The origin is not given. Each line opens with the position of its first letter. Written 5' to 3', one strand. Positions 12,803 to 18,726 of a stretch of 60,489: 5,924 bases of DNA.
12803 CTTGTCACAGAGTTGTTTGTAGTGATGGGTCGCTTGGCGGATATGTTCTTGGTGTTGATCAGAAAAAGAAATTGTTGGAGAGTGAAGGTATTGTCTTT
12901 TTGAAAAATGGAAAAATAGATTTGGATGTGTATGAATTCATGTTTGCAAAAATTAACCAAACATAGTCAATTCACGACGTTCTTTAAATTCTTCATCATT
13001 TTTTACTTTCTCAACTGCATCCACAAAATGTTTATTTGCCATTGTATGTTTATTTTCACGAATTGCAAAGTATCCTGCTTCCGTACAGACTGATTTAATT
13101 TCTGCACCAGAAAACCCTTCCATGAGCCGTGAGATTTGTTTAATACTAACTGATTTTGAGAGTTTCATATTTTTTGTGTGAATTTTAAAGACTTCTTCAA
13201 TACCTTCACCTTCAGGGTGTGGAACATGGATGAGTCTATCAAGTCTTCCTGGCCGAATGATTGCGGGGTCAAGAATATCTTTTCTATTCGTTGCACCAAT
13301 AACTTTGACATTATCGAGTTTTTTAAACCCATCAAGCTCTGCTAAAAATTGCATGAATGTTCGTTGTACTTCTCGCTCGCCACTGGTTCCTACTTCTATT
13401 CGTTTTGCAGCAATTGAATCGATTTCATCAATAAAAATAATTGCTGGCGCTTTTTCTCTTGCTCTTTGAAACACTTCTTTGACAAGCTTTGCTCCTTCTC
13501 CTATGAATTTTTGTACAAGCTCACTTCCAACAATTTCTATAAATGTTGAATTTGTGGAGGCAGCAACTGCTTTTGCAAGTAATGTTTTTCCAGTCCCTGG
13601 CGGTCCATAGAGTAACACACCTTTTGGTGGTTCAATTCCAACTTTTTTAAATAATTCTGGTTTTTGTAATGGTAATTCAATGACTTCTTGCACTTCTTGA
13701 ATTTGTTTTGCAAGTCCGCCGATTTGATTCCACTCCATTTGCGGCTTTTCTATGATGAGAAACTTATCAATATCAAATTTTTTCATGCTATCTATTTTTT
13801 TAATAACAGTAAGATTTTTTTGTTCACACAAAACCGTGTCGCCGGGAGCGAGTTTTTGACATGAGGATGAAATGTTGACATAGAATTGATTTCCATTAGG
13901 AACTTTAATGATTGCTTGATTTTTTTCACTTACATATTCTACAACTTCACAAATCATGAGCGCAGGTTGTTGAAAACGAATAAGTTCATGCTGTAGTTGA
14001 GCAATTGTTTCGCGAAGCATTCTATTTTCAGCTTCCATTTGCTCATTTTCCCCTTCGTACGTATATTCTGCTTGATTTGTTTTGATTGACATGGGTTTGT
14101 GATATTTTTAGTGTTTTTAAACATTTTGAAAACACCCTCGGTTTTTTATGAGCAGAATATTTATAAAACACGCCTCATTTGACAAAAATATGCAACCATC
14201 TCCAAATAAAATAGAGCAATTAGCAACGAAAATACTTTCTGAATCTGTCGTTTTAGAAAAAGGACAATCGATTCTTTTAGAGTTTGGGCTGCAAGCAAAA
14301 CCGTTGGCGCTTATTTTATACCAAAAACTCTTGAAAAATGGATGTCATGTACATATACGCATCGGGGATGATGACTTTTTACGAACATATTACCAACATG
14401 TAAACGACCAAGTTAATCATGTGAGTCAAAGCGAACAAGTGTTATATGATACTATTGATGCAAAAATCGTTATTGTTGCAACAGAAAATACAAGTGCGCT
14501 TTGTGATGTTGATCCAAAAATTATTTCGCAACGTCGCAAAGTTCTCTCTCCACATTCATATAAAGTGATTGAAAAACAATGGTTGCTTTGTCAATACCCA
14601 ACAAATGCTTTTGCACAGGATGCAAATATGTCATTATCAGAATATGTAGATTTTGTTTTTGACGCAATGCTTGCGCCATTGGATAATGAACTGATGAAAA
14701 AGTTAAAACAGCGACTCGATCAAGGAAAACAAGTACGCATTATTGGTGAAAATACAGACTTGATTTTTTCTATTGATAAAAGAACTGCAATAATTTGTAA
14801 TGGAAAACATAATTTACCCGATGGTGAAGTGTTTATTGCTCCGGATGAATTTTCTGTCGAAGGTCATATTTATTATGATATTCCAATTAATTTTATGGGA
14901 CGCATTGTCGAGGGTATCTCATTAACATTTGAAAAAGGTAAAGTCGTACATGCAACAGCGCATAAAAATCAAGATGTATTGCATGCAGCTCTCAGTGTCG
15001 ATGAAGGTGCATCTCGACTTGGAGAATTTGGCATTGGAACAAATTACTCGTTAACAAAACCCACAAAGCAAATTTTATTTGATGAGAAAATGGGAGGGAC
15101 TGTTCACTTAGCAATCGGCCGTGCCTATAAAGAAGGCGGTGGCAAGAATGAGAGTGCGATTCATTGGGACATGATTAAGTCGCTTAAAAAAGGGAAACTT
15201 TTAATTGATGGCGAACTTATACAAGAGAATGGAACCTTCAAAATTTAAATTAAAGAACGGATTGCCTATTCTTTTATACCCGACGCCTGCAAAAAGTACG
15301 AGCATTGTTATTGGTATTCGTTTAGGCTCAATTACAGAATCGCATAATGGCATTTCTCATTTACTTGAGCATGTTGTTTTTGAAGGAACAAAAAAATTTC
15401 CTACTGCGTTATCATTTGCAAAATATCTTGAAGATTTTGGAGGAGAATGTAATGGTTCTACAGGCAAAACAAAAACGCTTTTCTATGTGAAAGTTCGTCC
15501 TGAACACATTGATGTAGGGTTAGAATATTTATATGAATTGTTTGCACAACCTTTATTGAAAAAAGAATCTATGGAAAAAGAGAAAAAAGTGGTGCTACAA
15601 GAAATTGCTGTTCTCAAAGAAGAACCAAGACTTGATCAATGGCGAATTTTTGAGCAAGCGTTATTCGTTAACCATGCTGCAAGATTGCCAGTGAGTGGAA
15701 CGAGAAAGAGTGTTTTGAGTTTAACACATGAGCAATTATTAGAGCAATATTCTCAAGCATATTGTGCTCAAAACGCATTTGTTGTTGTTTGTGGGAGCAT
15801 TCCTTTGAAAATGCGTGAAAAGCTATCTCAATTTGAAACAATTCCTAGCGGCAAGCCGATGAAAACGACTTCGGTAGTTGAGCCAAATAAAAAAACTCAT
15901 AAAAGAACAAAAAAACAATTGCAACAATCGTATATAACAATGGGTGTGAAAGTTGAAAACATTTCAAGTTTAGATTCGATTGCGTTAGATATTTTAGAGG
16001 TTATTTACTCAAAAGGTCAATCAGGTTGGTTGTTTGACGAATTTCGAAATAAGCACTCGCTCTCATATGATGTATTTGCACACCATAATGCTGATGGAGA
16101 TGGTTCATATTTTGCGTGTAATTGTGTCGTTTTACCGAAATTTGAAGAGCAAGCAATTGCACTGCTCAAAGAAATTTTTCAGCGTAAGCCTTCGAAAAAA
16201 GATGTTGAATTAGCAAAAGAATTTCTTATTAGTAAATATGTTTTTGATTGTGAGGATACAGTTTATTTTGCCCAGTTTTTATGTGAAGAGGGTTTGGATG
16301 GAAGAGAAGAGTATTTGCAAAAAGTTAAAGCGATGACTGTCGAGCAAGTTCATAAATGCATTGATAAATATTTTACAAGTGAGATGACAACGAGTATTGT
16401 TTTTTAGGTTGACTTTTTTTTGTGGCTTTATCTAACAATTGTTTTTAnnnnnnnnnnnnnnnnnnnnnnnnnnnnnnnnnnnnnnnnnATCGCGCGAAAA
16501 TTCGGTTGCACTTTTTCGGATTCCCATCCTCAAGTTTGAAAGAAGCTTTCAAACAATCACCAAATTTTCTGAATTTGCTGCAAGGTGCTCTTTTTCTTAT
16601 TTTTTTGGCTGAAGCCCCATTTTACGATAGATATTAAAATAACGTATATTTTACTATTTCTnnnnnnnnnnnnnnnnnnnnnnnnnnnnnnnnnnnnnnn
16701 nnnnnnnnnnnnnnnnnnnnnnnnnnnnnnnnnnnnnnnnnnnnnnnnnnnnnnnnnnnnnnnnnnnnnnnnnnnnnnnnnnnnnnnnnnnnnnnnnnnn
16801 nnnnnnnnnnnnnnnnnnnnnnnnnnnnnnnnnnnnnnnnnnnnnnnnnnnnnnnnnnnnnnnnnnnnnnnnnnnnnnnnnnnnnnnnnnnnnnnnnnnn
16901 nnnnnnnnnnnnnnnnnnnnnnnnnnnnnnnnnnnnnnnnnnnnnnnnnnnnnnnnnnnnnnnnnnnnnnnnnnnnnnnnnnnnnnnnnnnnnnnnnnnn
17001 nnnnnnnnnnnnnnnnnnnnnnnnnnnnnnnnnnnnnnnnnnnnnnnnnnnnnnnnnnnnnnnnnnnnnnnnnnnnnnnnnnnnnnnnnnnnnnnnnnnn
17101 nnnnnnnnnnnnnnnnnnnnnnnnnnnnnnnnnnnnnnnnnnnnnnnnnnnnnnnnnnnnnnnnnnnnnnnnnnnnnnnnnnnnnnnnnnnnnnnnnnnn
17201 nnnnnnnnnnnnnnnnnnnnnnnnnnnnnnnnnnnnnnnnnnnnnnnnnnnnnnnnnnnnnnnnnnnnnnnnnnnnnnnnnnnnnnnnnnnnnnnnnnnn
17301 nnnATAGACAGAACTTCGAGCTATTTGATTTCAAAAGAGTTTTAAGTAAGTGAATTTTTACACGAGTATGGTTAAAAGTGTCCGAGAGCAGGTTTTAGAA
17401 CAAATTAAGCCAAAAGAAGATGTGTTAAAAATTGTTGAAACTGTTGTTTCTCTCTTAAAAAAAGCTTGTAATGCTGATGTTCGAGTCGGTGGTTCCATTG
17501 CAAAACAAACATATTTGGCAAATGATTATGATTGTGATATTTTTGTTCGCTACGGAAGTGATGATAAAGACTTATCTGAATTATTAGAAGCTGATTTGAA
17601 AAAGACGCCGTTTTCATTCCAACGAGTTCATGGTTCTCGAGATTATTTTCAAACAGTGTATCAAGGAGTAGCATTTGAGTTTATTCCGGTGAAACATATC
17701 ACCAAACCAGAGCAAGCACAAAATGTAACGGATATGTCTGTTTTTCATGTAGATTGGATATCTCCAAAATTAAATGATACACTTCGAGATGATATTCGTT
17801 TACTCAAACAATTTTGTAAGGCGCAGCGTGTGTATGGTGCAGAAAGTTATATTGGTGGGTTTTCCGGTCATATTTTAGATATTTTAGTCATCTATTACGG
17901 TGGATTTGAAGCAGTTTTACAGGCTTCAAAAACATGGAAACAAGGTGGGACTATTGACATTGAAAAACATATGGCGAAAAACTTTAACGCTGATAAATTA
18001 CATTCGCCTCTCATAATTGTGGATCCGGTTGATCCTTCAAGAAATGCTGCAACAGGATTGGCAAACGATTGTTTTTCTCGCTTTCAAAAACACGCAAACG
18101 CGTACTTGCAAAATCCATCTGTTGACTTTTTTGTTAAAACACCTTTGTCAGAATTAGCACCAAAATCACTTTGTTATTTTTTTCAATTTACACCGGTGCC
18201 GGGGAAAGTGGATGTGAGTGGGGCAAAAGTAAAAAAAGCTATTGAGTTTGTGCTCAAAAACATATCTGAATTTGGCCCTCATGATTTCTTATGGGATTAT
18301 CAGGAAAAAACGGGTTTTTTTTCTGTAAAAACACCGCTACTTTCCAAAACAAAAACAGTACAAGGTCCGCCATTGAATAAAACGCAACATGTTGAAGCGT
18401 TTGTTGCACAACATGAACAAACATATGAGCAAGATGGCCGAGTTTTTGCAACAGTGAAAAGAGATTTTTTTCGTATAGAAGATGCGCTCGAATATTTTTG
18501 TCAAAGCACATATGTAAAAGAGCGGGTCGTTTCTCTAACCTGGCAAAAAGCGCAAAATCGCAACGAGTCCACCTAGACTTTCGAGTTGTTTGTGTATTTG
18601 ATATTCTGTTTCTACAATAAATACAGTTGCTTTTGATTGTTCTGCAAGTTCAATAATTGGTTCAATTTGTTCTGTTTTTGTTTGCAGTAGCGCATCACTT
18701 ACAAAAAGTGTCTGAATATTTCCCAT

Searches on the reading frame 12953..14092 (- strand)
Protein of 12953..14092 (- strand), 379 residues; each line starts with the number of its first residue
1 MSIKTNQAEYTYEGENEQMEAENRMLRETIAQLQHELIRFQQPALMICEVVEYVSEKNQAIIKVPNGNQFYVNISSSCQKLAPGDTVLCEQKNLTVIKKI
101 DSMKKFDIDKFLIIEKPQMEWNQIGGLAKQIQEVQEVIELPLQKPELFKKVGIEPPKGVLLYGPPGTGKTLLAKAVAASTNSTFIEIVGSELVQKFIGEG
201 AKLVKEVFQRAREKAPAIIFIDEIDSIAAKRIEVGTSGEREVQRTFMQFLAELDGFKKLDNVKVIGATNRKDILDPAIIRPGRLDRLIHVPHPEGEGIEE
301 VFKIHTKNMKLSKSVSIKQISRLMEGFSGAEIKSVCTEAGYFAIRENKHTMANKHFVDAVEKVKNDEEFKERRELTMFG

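Call 21: search_protein_families(library=pfam, proteins=[window:12953-14092:-], max_evalue=0.01)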
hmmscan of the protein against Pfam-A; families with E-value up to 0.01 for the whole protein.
window:12953-14092:- (379 aa): 20 families
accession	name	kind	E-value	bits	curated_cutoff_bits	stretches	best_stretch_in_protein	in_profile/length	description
PF00004.35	AAA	-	1.1e-43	149.2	21.2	1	159-291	1-130/131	ATPase family associated with various cellular activities (AAA)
PF17862.7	AAA_lid_3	-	5e-13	48.8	27.2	1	314-356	1-43/45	AAA+ lid domain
PF07728.20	AAA_5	-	4.5e-08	33.6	22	1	158-272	1-125/139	AAA domain (dynein-related subfamily)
PF07724.20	AAA_2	-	1.9e-06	28.4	27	1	159-250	6-99/166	AAA domain (Cdc48 subfamily)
PF13191.12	AAA_16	-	2.8e-06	28.4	32.6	1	147-183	15-51/167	AAA ATPase domain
PF05496.18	RuvB_N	-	1.7e-05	25.1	27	1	156-233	33-102/159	Holliday junction DNA helicase RuvB P-loop domain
PF13401.12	AAA_22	-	7.7e-05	23.5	27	1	159-189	8-41/130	AAA domain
PF16450.11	Prot_ATP_ID_OB_C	-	0.00015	22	23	1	47-100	1-55/56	Proteasomal ATPase OB C-terminal domain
PF06068.19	TIP49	-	0.00039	20.1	23.8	1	157-199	51-95/347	TIP49 P-loop domain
PF06745.19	ATPase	-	0.00064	19.6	26.6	0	151-175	14-38/231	KaiC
PF05673.19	DUF815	-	0.00069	19.3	23.8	1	154-224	51-116/249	Protein of unknown function (DUF815)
PF13521.12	AAA_28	-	0.00097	19.8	27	1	159-203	2-46/164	AAA domain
PF13173.12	AAA_14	-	0.0012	19.2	27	1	159-227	5-74/129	AAA domain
PF13479.12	AAA_24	-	0.0013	19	27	0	159-189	5-32/195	AAA domain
PF12775.13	AAA_7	-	0.0021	18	25.8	1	154-229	31-114/181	P-loop containing dynein motor region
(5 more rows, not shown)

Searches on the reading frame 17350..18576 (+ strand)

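Call 22: search_protein_families(library=pfam, proteins=[window:17350-18576:+], max_evalue=0.01)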
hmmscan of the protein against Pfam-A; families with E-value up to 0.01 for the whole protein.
window:17350-18576:+ (408 aa): 4 families
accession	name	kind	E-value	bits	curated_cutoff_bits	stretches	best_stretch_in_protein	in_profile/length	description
PF09249.16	tRNA_NucTransf2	-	1.7e-35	122.1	27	1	147-261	1-112/113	tRNA nucleotidyltransferase, second domain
PF21133.2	CAA_C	-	0.00026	21.1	22.2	1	323-381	57-117/144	CCA-adding enzyme, C-terminal domain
PF01909.29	NTP_transf_2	-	0.0015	19.3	21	1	27-73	3-45/93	Nucleotidyltransferase domain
PF10108.15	DNA_pol_B_exo2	-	0.007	16.5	24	0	279-312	128-162/213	Predicted 3'-5' exonuclease related to the exonuclease domain of PolB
